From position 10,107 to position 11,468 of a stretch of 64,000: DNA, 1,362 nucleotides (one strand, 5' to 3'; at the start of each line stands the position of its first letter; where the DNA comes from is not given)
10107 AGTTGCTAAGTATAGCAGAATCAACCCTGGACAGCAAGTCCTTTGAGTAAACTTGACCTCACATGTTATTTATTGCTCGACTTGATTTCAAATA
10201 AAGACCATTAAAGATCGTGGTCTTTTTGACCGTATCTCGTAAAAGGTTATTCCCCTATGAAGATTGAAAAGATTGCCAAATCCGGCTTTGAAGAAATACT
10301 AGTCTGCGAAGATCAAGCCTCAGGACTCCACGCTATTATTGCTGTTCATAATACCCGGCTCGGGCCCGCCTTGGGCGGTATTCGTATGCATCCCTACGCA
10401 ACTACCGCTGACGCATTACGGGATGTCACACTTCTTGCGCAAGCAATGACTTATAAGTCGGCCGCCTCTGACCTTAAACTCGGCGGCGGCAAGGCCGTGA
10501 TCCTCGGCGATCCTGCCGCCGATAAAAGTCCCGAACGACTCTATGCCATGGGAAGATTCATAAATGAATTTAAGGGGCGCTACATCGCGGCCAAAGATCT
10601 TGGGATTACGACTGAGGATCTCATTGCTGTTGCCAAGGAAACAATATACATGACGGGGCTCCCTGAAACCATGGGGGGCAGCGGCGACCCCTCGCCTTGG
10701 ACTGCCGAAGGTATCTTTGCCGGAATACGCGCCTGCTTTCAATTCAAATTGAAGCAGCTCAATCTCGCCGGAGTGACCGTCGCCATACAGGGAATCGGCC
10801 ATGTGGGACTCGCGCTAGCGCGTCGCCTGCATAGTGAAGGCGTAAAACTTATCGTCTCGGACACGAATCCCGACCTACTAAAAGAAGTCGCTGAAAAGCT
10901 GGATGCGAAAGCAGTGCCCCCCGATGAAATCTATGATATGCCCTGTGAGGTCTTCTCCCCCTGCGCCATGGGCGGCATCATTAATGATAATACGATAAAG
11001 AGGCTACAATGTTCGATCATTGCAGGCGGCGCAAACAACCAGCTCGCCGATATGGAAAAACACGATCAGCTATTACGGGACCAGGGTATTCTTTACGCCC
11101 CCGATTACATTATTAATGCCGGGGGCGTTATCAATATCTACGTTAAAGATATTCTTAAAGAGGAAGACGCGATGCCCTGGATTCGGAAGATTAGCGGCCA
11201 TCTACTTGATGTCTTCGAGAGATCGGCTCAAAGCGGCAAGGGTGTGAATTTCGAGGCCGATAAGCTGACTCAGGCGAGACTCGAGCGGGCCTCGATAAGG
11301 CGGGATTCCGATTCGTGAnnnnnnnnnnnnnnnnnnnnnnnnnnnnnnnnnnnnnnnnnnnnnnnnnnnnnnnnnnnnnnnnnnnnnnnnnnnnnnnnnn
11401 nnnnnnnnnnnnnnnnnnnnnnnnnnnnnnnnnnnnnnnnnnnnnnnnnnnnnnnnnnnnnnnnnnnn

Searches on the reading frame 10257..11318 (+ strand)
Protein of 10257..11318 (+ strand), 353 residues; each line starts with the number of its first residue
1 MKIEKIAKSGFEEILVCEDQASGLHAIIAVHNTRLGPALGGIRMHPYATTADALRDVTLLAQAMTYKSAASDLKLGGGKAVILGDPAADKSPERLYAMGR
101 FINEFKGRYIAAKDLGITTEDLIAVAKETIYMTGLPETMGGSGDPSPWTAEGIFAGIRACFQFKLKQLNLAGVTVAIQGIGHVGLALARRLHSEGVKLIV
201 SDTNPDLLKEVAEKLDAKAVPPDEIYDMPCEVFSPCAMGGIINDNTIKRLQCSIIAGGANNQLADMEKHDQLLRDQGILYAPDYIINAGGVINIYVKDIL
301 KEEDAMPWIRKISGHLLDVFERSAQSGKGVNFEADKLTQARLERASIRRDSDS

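Call 71: search_protein_families(library=pfam, proteins=[window:10257-11318:+], max_evalue=0.0001)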
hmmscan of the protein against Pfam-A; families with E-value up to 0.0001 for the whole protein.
window:10257-11318:+ (353 aa): 3 families
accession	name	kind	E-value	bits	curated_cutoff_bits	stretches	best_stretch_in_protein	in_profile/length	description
PF02812.23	ELFV_dehydrog_N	-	6e-25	87.9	25.3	1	21-129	18-127/129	Glu/Leu/Phe/Val dehydrogenase, dimerisation domain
PF00208.27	ELFV_dehydrog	-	2.6e-18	67.1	23.4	1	208-296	89-179/241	Glutamate/Leucine/Phenylalanine/Valine dehydrogenase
PF02826.25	2-Hacid_dh_C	-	3.4e-05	23.8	25.1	0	164-225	28-88/178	D-isomer specific 2-hydroxyacid dehydrogenase, NAD binding domain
